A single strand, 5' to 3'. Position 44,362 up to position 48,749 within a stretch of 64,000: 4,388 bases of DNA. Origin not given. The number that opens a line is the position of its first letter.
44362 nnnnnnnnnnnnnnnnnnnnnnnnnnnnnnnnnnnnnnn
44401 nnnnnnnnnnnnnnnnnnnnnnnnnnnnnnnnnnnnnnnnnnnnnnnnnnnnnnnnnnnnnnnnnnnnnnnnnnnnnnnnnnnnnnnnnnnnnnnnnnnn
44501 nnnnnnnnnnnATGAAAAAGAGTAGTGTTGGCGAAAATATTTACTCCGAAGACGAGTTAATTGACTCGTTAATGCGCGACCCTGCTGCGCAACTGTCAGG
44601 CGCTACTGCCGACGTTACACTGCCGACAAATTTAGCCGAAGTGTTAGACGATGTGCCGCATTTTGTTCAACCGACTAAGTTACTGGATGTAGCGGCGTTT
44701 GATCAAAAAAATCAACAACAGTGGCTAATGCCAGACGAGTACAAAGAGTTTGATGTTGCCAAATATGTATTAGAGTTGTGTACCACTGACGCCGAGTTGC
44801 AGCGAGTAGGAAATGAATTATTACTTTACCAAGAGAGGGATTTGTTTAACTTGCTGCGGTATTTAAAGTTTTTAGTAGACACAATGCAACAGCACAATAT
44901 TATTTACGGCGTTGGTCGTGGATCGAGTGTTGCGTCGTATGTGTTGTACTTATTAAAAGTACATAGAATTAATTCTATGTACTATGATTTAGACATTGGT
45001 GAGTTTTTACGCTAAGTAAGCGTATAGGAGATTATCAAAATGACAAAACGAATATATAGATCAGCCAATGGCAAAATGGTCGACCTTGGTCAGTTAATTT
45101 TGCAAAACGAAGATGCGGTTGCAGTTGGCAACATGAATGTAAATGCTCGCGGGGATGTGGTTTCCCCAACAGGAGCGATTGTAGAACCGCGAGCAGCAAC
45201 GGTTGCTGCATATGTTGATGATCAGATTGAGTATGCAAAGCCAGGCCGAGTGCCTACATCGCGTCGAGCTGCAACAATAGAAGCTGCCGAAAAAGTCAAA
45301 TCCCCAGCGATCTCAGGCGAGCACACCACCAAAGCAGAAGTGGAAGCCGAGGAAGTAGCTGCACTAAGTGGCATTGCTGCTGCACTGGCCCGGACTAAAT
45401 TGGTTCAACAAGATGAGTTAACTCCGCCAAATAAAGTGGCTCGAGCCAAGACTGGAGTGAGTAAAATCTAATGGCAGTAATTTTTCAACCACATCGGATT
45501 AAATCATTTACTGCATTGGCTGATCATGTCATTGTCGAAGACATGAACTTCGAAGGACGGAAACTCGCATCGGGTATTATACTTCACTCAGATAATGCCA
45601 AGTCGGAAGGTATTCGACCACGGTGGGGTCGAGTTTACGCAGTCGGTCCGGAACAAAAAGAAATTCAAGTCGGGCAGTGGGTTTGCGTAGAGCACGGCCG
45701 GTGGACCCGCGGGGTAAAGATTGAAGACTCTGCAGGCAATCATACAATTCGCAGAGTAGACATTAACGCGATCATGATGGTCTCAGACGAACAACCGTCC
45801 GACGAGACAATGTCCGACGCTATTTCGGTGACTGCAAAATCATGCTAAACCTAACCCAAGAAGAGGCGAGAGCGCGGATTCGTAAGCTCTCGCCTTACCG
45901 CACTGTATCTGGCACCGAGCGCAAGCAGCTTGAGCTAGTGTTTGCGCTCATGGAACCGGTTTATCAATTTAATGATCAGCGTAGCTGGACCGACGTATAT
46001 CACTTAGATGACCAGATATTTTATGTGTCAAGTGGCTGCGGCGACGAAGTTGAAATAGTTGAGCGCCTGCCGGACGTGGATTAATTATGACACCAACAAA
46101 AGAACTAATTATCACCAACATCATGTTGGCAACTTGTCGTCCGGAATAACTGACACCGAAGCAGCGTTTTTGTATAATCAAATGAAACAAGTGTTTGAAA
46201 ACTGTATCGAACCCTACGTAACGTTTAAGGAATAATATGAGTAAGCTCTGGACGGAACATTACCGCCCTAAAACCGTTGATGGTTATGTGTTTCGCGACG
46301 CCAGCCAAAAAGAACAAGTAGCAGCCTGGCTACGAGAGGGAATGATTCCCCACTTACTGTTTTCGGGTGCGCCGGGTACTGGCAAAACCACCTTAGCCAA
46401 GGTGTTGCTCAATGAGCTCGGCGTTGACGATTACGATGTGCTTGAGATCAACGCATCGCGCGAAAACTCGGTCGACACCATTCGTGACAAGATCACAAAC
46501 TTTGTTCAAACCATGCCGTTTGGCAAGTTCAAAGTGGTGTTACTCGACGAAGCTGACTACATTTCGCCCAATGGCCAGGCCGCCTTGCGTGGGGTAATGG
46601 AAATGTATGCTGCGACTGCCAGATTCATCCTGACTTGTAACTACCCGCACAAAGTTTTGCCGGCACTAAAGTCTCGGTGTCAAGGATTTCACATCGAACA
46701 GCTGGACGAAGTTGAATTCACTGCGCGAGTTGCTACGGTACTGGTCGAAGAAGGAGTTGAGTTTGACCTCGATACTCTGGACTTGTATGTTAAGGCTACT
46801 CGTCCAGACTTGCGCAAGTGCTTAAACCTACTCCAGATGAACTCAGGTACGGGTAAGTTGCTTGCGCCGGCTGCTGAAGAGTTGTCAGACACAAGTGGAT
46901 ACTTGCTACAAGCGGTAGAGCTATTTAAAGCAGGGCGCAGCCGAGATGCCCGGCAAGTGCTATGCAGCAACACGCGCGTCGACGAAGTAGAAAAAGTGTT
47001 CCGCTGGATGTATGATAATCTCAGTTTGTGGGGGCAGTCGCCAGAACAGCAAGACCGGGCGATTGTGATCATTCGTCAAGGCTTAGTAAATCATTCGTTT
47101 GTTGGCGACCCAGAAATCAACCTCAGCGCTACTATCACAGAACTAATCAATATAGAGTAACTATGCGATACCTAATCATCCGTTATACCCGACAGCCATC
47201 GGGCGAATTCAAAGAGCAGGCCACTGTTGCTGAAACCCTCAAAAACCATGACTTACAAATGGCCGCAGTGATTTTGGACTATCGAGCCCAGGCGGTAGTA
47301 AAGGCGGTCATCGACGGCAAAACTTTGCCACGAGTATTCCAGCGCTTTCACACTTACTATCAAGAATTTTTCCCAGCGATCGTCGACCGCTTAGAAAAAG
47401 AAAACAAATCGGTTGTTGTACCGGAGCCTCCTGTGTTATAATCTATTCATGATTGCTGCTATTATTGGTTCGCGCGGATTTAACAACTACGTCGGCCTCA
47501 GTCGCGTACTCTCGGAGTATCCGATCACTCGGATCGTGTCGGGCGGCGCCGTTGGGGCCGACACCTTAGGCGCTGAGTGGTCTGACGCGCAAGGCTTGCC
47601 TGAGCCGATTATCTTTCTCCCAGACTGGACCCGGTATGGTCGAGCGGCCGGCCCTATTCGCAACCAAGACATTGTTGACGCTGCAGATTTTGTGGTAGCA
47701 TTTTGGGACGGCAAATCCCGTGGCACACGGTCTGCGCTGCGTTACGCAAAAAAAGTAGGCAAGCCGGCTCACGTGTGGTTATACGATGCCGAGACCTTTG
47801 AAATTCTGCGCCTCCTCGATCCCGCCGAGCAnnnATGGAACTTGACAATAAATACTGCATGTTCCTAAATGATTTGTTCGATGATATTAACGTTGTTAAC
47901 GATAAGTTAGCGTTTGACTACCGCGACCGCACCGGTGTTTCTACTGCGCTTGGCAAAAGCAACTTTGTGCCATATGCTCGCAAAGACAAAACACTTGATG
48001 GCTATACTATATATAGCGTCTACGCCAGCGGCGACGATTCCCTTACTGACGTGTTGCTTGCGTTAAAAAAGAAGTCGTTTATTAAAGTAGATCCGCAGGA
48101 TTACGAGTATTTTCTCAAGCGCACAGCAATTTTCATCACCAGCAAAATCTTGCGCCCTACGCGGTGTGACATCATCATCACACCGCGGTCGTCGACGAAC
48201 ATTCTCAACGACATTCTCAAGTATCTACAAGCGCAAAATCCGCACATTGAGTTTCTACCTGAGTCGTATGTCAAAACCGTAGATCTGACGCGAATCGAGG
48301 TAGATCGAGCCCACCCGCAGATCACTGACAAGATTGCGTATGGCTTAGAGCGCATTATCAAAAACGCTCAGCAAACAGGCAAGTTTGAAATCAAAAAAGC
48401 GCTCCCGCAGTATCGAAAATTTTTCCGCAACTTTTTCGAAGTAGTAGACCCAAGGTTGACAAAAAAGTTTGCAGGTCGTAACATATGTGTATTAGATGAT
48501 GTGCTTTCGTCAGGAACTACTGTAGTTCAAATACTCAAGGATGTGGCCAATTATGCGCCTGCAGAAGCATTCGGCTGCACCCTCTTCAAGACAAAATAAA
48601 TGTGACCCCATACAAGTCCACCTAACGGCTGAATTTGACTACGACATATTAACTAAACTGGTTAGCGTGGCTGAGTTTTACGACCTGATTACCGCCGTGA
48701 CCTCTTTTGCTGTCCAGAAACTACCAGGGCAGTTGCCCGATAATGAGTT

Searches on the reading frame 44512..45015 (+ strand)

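Call 50: search_protein_families(library=pfam, max_evalue=0.01, proteins=[window:44512-45015:+])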
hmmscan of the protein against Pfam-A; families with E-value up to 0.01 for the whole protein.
window:44512-45015:+ (167 aa): 1 family
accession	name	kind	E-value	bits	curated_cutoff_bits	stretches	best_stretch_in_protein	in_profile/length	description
PF07733.18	DNA_pol3_alpha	-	3.5e-07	30.5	23.9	1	97-166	25-94/260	Bacterial DNA polymerase III alpha NTPase domain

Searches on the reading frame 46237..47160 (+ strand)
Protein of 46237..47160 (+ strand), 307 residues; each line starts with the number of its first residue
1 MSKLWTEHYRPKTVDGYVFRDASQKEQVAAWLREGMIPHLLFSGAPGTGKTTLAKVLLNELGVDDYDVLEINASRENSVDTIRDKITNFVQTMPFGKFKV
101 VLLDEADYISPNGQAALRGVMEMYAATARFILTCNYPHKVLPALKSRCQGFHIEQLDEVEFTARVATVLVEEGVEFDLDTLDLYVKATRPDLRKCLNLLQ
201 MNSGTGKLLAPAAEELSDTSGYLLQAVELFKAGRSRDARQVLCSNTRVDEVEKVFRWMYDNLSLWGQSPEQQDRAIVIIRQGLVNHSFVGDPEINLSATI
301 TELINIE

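Call 8: search_protein_families(library=pfam, proteins=[window:46237-47160:+])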
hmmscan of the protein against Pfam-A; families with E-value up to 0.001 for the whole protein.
window:46237-47160:+ (307 aa): 13 families
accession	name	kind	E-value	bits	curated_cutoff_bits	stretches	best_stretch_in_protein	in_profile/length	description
PF00004.35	AAA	-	3.1e-16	60.5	21.2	1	40-149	1-124/131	ATPase family associated with various cellular activities (AAA)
PF13177.12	DNA_pol3_delta2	-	9e-11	42.5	27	1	74-156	78-160/161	DNA polymerase III, delta subunit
PF13401.12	AAA_22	-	6.3e-08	33.4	27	1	40-91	8-59/130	AAA domain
PF05496.18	RuvB_N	-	5.7e-07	29.9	27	1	10-64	2-60/159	Holliday junction DNA helicase RuvB P-loop domain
PF20720.3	nSTAND3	-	1.7e-05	25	27.2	1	39-76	19-55/155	Novel STAND NTPase 3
PF13173.12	AAA_14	-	2.9e-05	24.5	27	1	40-149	5-112/129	AAA domain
PF12775.13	AAA_7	-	5.4e-05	23.2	25.8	1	39-90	35-86/181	P-loop containing dynein motor region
PF13191.12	AAA_16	-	0.00015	22.7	32.6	0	33-64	20-51/167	AAA ATPase domain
PF25361.1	AAA_lid_RFC1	-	0.00015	21.6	34.9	1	162-204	5-47/59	RFC1-like, AAA+ ATPase lid domain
PF03215.21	Rad17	-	0.00038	20.9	23.8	1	3-110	7-123/186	Rad17 P-loop domain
PF24883.2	NPHP3_N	-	0.00052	20.7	24.8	0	24-64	8-49/164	Nephrocystin 3, N-terminal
PF07728.20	AAA_5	-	0.00067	20.1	22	0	39-121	1-90/139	AAA domain (dynein-related subfamily)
PF13238.12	AAA_18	-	0.00075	20.4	29.4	0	41-70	2-33/128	AAA domain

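Call 10: search_dna_similar(query=window:46237-47160:+, collection=phages, mode=protein, max_rows=20)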
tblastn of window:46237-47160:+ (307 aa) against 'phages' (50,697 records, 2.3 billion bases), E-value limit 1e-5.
Records with a match: 2698; places in all: 2707; records where one place covers at least 80% of the query: 1276.
Best place of each record, by identity: <60% 2698.
By first word of the organism name: Escherichia 676; Synechococcus 377; Klebsiella 331; Salmonella 203; Vibrio 176; Shigella 89; Aeromonas 82; Acinetobacter 73; Cyanophage 61; Enterobacter 59; and 73 more.
By host as written in the record: - 487; Escherichia coli 281; Klebsiella pneumoniae 115; Synechococcus 107; Escherichia coli O157:H7 38; Synechococcus sp. 38; Salmonella enterica 30; Synechococcus sp. WH7803 28; and 605 more.
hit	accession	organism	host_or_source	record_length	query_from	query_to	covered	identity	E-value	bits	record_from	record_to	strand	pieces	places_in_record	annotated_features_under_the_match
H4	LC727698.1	Pseudomonas phage sp. 30-3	Pseudomonas aeruginosa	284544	1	303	99%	55.4%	1e-113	366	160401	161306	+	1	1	ATPase AAA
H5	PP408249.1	Pseudomonas phage vB_Pa-PAC2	Pseudomonas aeruginosa PAO1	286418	1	303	99%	55.4%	1e-113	366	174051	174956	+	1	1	AAA domain-containing protein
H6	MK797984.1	Pseudomonas phage vB_PaeM_PA5oct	-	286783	1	303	99%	55.4%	1e-113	366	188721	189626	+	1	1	hypothetical protein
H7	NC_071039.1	Pseudomonas phage vB_PaeM_PA5oct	-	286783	1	303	99%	55.4%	1e-113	366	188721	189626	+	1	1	hypothetical protein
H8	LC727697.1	Pseudomonas phage sp. 30-2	Pseudomonas aeruginosa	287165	1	303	99%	55.4%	1e-113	366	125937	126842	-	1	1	ATPase AAA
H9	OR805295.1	Pseudomonas phage Paride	Pseudomonas aeruginosa PAO1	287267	1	303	99%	55.4%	1e-113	366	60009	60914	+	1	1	clamp loader of DNA polymerase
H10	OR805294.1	Pseudomonas phage Ettore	Pseudomonas aeruginosa PAO1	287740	1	303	99%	55.4%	1e-113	366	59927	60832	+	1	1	clamp loader of DNA polymerase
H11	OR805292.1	Pseudomonas phage Cassandra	Pseudomonas aeruginosa PAO1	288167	1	303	99%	55.4%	1e-113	366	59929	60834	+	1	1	clamp loader of DNA polymerase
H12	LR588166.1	Pseudomonas phage vB_PaeM_MIJ3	-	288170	1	303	99%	55.4%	1e-113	366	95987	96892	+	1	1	dnaX: DNA polymerase III subunit tau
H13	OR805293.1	Pseudomonas phage Deifobo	Pseudomonas aeruginosa PAO1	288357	1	303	99%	55.4%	1e-113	366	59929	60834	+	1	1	clamp loader of DNA polymerase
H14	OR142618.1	Pseudomonas phage Callisto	Pseudomonas aeruginosa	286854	1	303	99%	55.4%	1e-113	366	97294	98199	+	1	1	ruvB: holliday junction ATP-dependent DNA helicase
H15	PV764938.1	Sinorhizobium phage Phosso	Sinohrizobium meliloti NRRL L-50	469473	1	307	100%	45.8%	4e-89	296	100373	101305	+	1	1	AAA-ATPase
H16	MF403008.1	Agrobacterium phage Atu_ph07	Agrobacterium tumefaciens C58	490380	1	303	99%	44.7%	2e-79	268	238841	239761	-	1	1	replication factor C small subunit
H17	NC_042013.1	Agrobacterium phage Atu_ph07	Agrobacterium tumefaciens C58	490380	1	303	99%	44.7%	2e-79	268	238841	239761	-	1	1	clamp loader of DNA polymerase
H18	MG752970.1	Ralstonia phage RsoM2USA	Ralstonia solanacearum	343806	4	306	99%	41.6%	1e-72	248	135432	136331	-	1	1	hypothetical protein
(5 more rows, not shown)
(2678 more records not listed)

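Call 52: find_related_loci(query=window:46237-47160:+, collection=viral_contigs, flank=10000)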
Query window:46237-47160:+ (307 aa) in viral_contigs; peptide patterns used: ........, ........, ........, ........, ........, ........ (x = any residue, [..] = any of these).
76 stretches matched a pattern; 65 encode a relative of the query (tblastn E <= 1e-3); 65 distinct loci.
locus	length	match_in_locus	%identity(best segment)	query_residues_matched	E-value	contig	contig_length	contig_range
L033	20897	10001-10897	69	4-303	2e-149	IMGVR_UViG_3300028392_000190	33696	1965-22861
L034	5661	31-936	68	1-303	4e-149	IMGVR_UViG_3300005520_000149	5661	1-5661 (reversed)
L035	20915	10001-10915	68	1-306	5e-146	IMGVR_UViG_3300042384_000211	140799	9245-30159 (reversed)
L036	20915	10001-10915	69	1-306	3e-145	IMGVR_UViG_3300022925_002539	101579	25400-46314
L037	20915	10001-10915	69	1-306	3e-145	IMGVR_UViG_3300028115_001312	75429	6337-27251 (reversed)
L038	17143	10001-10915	67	1-306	1e-144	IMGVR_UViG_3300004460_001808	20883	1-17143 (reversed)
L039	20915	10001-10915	68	1-306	6e-145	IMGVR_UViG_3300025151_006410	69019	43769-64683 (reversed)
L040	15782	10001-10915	67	1-306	2e-144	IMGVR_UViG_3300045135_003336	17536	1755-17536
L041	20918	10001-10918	67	1-307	2e-144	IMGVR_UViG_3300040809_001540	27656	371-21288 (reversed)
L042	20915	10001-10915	69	1-306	7e-144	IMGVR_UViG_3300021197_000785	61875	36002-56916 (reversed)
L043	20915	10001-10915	69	1-306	2e-143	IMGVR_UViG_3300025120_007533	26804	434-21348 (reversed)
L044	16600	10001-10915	68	1-306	1e-142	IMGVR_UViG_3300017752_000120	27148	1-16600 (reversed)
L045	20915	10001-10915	68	1-306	1e-142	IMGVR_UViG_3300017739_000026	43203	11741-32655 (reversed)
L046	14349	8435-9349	68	1-306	1e-142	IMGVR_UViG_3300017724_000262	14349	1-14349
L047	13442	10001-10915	67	1-306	3e-142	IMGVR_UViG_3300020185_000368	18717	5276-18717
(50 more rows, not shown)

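Call 54: find_encoding_contigs(protein=window:46237-47160:+, flank=1000, max_places=4)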
Protein window:46237-47160:+ (307 aa): 4 contigs read that carry it; 3 places shown.
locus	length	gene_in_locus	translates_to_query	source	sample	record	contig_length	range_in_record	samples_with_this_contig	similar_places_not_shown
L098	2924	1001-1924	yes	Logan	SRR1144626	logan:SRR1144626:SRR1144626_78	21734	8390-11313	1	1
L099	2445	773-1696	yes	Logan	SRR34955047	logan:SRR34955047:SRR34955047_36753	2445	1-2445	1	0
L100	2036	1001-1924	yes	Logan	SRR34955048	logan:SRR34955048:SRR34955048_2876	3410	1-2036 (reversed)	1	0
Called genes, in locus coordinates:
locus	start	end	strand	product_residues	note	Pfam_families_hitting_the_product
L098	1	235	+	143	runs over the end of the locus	-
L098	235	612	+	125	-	PF00166:Cpn10 (weak)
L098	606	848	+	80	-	-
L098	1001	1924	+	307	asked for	PF05496:RuvB_N (weak), PF13401:AAA_22 (weak), PF20720:nSTAND3 (faint), PF00004:AAA, PF13177:DNA_pol3_delta2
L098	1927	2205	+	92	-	-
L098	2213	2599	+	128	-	PF10686:YAcAr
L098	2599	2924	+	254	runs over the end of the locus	-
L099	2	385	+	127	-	?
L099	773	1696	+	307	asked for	PF05496:RuvB_N (weak), PF13401:AAA_22 (weak), PF20720:nSTAND3 (faint), PF00004:AAA, PF13177:DNA_pol3_delta2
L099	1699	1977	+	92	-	-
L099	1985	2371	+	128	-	PF10686:YAcAr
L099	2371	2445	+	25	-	?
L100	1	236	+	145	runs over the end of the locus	-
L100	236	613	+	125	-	-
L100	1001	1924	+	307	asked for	PF05496:RuvB_N (weak), PF13401:AAA_22 (weak), PF20720:nSTAND3 (faint), PF00004:AAA, PF13177:DNA_pol3_delta2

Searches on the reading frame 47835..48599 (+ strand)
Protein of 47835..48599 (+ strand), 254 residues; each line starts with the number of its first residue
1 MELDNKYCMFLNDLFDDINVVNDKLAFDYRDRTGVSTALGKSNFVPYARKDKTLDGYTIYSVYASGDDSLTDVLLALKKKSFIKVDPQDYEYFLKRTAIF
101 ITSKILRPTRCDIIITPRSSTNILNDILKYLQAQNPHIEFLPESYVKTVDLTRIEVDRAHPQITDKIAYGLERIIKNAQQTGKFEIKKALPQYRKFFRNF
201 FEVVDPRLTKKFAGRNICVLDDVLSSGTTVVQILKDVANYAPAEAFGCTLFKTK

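Call 50: search_protein_families(library=pfam, max_evalue=0.01, proteins=[window:47835-48599:+])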
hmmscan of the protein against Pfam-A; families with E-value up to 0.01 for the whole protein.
window:47835-48599:+ (254 aa): 1 family
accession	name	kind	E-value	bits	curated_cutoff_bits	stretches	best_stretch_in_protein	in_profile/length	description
PF00156.33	Pribosyltran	-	0.00041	20.1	26.3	1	199-251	79-124/158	Phosphoribosyl transferase domain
